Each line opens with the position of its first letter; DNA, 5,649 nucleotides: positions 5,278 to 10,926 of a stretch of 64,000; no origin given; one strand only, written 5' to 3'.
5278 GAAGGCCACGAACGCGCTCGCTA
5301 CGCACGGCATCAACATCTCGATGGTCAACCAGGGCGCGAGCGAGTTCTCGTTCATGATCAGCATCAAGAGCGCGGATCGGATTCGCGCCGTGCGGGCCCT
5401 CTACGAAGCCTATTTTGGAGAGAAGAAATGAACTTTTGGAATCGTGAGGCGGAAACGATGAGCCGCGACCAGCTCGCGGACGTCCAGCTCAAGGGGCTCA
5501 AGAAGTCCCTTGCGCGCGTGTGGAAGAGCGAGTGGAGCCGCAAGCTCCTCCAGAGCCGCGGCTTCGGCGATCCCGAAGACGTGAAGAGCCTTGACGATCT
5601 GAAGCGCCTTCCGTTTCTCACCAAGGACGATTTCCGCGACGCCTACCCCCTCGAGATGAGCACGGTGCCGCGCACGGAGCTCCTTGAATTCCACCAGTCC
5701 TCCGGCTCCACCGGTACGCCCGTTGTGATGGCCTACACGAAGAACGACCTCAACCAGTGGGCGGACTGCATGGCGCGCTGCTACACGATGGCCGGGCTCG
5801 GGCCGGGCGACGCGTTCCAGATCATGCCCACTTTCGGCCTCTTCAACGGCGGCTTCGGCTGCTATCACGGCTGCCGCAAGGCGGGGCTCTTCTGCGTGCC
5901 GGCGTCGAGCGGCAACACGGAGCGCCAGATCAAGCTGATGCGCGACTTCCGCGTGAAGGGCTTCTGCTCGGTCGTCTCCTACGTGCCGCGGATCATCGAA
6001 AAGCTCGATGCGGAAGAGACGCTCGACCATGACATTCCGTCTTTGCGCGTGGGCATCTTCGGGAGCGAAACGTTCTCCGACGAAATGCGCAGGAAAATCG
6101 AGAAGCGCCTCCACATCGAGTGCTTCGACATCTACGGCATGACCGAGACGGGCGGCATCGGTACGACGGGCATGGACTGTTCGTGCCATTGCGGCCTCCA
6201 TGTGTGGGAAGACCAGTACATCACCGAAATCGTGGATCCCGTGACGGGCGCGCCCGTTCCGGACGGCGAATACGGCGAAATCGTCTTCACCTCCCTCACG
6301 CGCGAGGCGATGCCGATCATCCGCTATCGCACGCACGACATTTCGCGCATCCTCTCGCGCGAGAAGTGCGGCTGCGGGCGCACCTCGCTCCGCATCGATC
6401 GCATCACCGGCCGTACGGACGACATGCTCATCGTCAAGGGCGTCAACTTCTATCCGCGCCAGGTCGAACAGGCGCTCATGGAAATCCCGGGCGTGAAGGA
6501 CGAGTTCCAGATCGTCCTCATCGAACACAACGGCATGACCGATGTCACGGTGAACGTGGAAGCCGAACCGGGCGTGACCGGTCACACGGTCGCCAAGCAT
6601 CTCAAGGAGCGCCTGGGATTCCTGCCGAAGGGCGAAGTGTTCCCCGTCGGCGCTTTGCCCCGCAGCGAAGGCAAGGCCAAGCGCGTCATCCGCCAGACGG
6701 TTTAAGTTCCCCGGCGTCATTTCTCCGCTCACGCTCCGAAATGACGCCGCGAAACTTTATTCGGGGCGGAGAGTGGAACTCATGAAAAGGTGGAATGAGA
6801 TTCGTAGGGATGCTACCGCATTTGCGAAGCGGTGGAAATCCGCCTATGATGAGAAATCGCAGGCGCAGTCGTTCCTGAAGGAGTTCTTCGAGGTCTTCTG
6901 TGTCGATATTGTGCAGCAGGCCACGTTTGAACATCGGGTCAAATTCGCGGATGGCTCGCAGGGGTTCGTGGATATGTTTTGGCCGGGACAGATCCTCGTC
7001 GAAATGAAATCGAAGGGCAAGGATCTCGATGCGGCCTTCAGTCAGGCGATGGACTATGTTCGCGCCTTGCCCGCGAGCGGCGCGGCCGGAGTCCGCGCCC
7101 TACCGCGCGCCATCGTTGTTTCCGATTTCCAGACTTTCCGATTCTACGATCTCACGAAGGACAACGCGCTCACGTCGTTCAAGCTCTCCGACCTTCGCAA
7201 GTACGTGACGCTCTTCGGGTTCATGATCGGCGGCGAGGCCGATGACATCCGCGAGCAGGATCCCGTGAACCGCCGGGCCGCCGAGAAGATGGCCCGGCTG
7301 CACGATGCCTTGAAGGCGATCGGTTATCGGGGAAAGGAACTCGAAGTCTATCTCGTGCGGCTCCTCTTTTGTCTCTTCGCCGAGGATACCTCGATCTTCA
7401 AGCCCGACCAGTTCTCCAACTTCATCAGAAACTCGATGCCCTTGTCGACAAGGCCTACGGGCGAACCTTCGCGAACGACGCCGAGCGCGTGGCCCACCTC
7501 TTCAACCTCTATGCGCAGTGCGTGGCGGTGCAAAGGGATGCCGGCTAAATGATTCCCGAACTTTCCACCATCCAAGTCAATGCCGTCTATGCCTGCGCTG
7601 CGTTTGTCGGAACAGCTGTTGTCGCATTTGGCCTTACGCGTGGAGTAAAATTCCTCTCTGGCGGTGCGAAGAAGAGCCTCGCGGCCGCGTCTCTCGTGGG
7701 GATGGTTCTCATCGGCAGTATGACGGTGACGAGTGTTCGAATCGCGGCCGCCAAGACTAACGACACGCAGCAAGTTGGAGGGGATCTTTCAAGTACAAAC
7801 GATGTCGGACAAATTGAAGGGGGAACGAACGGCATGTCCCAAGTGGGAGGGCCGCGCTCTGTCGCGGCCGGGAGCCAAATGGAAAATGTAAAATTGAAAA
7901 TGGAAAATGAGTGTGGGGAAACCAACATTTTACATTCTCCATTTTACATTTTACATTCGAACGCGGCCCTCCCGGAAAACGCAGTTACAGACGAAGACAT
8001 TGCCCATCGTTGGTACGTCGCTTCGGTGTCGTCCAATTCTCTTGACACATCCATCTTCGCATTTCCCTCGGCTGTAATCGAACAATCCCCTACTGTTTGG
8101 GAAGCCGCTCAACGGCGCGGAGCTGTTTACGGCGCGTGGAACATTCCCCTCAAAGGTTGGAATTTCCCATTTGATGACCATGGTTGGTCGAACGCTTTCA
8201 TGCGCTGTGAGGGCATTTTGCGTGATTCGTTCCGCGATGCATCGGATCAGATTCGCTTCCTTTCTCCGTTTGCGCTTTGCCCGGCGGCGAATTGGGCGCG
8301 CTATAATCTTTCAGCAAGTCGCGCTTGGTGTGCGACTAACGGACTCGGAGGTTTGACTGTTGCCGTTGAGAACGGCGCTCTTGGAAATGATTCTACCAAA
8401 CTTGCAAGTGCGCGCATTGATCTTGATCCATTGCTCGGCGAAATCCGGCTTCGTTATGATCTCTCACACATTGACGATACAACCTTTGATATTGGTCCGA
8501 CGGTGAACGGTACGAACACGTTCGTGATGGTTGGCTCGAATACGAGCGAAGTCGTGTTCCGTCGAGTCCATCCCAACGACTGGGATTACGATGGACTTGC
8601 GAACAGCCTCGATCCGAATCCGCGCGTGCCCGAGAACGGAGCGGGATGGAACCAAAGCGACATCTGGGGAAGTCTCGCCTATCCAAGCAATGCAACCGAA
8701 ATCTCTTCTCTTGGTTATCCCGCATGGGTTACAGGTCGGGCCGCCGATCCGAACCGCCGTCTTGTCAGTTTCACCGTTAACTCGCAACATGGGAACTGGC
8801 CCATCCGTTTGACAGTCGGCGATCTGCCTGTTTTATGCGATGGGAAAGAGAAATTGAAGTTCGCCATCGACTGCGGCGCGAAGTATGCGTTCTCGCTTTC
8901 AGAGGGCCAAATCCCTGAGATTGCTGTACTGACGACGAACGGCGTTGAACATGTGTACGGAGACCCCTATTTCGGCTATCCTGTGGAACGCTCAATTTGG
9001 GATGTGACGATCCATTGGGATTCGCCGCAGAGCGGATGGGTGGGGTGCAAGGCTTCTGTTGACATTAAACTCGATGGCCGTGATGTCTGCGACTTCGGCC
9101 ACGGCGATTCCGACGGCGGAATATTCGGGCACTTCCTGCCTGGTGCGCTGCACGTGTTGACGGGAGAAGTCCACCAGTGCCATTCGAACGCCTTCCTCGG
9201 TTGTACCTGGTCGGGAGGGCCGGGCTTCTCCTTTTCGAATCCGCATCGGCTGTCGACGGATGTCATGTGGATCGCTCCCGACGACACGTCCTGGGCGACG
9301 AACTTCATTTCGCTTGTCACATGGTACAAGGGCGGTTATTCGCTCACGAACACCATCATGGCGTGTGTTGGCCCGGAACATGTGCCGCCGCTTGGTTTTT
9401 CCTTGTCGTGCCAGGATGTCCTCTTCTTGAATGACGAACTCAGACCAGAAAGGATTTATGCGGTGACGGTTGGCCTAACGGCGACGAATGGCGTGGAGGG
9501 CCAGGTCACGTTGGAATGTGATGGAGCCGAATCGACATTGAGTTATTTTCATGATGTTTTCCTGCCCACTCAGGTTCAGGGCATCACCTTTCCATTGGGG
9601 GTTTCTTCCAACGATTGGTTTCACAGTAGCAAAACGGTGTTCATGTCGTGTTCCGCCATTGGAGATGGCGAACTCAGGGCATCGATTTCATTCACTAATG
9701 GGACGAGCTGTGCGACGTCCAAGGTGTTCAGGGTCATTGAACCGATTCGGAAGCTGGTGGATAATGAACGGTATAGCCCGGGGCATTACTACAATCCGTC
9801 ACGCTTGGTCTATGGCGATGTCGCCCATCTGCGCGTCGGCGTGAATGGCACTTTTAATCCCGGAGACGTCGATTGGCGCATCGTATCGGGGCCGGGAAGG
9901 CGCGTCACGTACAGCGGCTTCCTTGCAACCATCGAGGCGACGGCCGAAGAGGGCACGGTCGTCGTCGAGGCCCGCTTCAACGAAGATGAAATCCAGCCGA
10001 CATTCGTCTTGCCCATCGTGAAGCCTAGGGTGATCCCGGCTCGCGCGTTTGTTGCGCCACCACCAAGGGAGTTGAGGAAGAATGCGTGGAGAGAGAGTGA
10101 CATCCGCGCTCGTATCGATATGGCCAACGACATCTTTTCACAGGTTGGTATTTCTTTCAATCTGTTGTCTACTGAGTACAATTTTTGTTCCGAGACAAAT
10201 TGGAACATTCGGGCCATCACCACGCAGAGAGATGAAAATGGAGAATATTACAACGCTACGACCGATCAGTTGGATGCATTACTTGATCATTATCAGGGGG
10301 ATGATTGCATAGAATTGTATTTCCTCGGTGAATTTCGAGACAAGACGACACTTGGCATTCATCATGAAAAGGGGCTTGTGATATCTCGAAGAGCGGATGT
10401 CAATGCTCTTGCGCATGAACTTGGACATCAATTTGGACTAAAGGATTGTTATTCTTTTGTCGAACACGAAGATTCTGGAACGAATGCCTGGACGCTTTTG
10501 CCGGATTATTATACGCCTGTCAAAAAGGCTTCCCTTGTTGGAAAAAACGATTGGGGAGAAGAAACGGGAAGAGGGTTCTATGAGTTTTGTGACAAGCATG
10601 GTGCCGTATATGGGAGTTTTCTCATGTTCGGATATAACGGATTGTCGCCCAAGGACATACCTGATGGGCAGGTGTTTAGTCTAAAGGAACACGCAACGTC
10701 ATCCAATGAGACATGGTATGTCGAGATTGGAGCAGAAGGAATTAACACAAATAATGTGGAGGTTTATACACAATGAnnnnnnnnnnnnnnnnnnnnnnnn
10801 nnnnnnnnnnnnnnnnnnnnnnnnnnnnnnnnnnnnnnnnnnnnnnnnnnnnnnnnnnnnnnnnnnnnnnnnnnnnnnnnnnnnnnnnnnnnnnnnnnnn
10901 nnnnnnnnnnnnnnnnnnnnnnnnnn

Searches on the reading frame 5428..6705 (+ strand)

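Call 12: search_protein_families(library=pfam, proteins=[window:5428-6705:+], max_evalue=0.001)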
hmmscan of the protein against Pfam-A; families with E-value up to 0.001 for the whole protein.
window:5428-6705:+ (425 aa): 3 families
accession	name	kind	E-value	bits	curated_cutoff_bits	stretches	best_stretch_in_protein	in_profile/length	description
PF00501.34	AMP-binding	-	1.2e-19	70.8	29.9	1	81-288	160-375/384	AMP-binding enzyme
PF14535.12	AMP-binding_C_2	-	3.2e-19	69.4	25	1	338-421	1-93/96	AMP-binding enzyme C-terminal domain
PF04443.18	LuxE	-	0.00055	19.4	24.9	0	231-330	279-374/391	Acyl-protein synthetase, LuxE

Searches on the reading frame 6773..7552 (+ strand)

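Call 12: search_protein_families(library=pfam, proteins=[window:6773-7552:+], max_evalue=0.001)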
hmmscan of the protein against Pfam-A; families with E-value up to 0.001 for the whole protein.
window:6773-7552:+ (259 aa): 2 families
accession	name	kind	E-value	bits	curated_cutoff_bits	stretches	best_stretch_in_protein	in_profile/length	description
PF20464.3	MmeI_N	-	6.1e-39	134.6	27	1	13-182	2-180/181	MmeI, N-terminal domain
PF20465.4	MmeI_hel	-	1.4e-11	45.4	27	1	189-221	2-35/75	MmeI, helicase spacer domain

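Call 91: search_protein_families(library=padloc, proteins=[window:6773-7552:+], max_evalue=0.001)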
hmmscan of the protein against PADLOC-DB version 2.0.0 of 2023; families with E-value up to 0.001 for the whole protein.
window:6773-7552:+ (259 aa): 4 families
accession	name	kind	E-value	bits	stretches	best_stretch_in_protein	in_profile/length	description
PDLC03598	REase_MTase_IIG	-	1.7e-56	189.7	1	6-222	4-221/912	Type IIG restriction enzyme-methyltransferase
PDLC04134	mad2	-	1.1e-29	101.6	1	24-218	2-188/492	mads_2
PDLC03599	REase_MTase_IIG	-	5.8e-27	92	1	16-219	10-214/959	Type IIG restriction enzyme-methyltransferase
PDLC03627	REase_MTase_IIG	-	1.8e-13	47.2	1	14-221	4-262/1136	Type IIG restriction enzyme-methyltransferase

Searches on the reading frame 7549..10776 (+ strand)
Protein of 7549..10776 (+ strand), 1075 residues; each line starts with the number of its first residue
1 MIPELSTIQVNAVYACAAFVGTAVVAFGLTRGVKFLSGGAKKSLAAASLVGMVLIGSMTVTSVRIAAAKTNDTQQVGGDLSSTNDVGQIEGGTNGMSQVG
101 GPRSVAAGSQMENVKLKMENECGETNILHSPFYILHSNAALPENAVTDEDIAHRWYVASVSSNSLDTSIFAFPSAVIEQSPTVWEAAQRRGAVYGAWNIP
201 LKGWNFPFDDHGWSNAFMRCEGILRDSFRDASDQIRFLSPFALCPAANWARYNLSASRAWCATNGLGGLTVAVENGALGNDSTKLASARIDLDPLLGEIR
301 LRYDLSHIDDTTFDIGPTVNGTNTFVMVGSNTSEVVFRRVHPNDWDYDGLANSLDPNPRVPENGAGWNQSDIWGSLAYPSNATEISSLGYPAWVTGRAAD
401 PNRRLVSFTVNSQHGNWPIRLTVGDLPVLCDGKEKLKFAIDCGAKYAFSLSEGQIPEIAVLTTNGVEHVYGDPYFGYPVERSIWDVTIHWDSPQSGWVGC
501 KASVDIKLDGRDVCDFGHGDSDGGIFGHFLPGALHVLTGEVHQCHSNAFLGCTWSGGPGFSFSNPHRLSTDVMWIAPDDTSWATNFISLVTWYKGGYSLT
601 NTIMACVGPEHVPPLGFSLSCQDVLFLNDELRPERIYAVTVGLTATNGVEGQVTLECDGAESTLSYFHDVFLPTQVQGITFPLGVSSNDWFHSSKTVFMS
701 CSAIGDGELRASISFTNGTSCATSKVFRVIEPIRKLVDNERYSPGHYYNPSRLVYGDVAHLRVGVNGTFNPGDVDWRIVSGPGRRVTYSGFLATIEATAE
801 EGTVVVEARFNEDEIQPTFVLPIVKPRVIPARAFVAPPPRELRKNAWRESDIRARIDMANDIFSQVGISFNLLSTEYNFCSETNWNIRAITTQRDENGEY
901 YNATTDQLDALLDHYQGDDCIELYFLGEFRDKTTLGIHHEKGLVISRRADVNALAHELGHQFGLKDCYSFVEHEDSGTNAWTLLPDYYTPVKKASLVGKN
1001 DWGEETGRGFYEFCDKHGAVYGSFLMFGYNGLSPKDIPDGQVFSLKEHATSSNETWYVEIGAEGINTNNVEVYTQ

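Call 12: search_protein_families(library=pfam, proteins=[window:7549-10776:+], max_evalue=0.001)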
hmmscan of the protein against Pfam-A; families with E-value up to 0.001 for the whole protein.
window:7549-10776:+ (1075 aa): 1 family
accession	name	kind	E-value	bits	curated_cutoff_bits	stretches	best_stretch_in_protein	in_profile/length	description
PF13688.12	Reprolysin_5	-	0.00032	21.4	27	1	856-971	33-163/196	Metallo-peptidase family M12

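Call 91: search_protein_families(library=padloc, proteins=[window:7549-10776:+], max_evalue=0.001)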
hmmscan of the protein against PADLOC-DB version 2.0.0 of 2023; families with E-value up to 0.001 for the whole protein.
window:7549-10776:+ (1075 aa): 0 families
